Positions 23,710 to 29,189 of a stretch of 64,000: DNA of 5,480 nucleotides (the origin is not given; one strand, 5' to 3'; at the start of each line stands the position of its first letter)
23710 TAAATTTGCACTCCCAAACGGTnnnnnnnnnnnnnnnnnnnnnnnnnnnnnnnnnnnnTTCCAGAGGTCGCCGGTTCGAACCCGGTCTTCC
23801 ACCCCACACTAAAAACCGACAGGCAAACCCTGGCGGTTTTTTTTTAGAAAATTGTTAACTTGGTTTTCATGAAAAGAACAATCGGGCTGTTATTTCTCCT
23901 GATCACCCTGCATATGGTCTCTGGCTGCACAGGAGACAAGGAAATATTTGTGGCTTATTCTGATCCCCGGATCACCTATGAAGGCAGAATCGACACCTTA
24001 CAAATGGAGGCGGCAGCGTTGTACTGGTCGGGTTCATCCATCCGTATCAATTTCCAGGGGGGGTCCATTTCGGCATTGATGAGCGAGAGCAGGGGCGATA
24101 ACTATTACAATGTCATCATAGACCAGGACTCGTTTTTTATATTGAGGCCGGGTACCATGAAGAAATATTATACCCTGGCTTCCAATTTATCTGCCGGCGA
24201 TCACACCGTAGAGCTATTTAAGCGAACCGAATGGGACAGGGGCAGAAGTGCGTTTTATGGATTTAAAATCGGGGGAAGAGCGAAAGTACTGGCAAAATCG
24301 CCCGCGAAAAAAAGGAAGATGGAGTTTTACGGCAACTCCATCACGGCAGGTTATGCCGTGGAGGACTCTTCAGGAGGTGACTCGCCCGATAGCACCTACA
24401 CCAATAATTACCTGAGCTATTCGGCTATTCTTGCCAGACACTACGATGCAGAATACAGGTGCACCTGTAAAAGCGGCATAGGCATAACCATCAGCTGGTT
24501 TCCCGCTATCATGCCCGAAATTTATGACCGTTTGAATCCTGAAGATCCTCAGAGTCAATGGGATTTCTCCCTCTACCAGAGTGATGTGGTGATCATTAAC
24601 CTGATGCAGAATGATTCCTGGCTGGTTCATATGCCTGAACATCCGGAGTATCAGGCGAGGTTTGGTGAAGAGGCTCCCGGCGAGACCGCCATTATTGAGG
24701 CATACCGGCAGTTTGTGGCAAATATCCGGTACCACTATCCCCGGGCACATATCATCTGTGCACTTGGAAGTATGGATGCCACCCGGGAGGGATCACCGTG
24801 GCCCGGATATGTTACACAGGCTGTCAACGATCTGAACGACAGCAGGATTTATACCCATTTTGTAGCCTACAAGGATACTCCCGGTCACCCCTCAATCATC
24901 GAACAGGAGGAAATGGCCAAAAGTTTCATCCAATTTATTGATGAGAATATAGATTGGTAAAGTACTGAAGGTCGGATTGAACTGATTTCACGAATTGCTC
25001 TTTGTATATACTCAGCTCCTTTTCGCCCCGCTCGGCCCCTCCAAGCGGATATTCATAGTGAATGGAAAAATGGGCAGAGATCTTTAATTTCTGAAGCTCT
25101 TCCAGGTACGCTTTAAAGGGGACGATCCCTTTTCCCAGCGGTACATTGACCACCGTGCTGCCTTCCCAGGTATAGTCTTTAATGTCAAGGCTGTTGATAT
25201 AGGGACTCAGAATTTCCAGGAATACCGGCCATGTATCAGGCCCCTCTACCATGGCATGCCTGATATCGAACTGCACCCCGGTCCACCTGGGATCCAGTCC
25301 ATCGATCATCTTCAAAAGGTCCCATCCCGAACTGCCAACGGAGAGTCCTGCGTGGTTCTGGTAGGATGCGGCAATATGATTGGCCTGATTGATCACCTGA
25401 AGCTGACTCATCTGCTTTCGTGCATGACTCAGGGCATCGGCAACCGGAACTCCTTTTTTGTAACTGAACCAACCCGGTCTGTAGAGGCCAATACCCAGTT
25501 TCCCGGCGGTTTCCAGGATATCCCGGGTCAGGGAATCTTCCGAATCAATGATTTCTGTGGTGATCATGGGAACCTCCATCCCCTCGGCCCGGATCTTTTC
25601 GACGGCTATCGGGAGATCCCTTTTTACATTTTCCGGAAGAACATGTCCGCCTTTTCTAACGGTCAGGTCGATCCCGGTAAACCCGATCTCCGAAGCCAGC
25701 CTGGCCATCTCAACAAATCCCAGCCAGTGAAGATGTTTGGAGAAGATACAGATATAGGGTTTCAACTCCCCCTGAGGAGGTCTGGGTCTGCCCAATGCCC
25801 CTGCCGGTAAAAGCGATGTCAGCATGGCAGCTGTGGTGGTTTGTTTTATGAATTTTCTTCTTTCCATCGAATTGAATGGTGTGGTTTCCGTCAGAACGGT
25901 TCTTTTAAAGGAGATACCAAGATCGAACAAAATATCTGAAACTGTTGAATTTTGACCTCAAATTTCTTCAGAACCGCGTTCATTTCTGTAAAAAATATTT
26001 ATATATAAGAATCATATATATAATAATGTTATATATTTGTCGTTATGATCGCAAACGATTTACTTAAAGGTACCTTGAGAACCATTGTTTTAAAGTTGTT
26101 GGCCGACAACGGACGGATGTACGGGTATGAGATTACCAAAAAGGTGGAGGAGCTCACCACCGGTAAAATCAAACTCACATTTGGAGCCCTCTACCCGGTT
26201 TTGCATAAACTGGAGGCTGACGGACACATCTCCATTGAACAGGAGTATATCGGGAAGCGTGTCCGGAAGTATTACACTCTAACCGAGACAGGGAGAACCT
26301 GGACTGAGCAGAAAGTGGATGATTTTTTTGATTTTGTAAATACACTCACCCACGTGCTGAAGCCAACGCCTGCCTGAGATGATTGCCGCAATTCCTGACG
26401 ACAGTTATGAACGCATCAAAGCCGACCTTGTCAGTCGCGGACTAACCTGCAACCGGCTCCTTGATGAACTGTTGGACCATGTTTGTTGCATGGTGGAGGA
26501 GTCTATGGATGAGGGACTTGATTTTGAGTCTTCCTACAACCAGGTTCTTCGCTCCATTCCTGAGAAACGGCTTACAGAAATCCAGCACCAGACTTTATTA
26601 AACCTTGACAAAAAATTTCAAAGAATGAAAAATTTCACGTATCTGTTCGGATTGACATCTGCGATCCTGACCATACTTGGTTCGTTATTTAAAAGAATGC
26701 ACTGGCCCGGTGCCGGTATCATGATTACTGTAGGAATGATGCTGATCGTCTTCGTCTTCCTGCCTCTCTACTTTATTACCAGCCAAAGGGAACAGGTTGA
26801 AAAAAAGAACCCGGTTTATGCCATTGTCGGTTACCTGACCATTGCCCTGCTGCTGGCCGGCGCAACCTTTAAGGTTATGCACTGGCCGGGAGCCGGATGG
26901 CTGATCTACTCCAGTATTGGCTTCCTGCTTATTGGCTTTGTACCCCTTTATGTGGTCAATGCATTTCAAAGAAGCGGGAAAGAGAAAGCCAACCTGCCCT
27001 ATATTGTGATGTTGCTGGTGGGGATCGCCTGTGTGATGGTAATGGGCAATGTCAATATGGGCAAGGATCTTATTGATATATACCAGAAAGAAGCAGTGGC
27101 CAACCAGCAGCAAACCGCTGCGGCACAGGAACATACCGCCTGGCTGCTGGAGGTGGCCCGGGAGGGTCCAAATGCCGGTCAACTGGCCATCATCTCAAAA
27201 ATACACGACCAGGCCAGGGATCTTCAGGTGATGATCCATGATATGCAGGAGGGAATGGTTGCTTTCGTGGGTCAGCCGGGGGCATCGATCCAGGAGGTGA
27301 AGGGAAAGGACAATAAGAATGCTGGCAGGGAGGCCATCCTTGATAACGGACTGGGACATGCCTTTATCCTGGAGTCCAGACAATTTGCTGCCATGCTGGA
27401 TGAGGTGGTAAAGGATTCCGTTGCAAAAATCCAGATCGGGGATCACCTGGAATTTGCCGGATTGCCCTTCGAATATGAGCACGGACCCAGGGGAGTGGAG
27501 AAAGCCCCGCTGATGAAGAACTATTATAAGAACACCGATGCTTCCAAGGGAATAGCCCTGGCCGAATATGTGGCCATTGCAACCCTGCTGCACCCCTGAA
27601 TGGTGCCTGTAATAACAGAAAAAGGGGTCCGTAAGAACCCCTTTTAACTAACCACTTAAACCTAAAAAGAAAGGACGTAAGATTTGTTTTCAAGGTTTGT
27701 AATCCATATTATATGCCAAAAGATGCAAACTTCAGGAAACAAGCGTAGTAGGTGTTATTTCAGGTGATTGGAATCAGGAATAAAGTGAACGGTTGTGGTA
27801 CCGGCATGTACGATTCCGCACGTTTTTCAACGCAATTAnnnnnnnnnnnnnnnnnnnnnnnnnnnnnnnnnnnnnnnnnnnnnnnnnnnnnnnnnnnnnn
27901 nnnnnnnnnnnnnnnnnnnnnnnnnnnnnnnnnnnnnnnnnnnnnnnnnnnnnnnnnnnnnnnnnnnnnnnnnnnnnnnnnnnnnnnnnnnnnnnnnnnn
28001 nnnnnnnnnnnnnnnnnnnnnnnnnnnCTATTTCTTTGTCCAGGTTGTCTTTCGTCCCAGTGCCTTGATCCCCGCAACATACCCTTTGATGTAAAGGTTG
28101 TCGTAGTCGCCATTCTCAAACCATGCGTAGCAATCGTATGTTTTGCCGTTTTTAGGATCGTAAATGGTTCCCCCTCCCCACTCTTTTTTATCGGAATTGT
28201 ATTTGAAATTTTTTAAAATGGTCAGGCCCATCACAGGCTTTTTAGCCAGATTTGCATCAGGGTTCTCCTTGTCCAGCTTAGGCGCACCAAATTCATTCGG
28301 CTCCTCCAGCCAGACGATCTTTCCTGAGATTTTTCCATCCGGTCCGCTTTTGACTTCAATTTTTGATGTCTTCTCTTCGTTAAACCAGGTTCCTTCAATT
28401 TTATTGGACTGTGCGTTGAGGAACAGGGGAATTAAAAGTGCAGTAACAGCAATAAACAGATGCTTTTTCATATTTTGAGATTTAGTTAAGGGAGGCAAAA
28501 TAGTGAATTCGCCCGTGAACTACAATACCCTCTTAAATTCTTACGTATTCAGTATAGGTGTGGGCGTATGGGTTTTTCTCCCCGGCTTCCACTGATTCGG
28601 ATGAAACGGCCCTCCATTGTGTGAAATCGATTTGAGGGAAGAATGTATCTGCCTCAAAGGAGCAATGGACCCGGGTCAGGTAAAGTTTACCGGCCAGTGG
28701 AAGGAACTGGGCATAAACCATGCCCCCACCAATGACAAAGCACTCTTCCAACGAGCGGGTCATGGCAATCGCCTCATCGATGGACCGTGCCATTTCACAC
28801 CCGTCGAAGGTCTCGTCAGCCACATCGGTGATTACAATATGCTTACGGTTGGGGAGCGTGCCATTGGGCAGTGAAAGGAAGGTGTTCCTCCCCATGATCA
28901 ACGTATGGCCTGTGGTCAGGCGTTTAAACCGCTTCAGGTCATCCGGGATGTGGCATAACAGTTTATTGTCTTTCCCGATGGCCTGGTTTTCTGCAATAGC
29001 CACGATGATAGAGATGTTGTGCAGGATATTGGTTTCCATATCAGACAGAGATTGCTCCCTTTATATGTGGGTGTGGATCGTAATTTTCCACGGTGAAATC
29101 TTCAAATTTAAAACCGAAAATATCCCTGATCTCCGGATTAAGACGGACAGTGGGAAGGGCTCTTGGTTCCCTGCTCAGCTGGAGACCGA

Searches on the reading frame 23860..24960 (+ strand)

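Call 86: search_protein_families(library=pfam, proteins=[window:23860-24960:+], max_evalue=0.00001)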
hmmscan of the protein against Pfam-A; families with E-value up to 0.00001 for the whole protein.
window:23860-24960:+ (366 aa): 2 families
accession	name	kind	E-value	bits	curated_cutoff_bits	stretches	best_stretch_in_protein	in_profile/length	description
PF17996.7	CE2_N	-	1.8e-25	89.5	27.9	1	40-145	1-106/108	Carbohydrate esterase 2 N-terminal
PF13472.12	Lipase_GDSL_2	-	7e-10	40.1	32.9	1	156-326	1-132/178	GDSL-like Lipase/Acylhydrolase family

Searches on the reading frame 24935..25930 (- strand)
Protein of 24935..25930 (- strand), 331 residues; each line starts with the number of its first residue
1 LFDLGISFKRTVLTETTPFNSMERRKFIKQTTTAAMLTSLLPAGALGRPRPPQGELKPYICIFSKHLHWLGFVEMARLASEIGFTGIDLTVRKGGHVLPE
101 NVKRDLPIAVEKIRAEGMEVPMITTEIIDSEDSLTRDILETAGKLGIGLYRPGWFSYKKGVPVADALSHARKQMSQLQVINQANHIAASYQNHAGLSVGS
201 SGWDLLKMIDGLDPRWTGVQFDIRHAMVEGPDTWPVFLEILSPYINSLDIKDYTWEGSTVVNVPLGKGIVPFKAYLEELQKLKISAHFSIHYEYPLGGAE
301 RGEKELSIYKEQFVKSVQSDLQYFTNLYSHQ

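Call 86: search_protein_families(library=pfam, proteins=[window:24935-25930:-], max_evalue=0.00001)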
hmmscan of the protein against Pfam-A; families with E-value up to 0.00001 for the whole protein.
window:24935-25930:- (331 aa): 1 family
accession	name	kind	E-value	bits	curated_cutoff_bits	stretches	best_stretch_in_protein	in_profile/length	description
PF01261.30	AP_endonuc_2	-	9.6e-19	68.5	31.1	1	77-296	2-233/249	Xylose isomerase-like TIM barrel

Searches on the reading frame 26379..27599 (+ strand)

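Call 86: search_protein_families(library=pfam, proteins=[window:26379-27599:+], max_evalue=0.00001)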
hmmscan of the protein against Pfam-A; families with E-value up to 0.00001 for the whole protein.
window:26379-27599:+ (406 aa): 1 family
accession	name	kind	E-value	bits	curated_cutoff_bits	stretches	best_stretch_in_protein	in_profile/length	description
PF22827.1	GldL_N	-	2.8e-13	50.3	24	1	95-137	6-48/62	GldL N-terminal domain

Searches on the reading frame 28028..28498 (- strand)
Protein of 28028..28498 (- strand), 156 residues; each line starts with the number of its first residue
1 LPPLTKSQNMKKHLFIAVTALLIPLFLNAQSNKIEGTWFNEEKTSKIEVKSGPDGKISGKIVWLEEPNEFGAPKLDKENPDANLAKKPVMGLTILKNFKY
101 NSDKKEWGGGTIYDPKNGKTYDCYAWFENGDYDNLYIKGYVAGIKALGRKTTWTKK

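Call 55: search_protein_families(library=pfam, proteins=[window:28028-28498:-], max_evalue=0.01)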
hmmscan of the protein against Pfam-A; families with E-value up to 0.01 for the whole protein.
window:28028-28498:- (156 aa): 1 family
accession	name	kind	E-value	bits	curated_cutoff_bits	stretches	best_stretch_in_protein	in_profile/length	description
PF09917.15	DUF2147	-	2.2e-31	109.2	27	1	36-155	1-112/112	Uncharacterized protein conserved in bacteria (DUF2147)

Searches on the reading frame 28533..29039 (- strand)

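Call 55: search_protein_families(library=pfam, proteins=[window:28533-29039:-], max_evalue=0.01)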
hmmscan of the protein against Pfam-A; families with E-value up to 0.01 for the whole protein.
window:28533-29039:- (168 aa): 1 family
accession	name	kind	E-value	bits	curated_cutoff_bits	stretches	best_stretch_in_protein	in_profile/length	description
PF00186.24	DHFR_1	-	1.2e-57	194.5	25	1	9-167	2-159/159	Dihydrofolate reductase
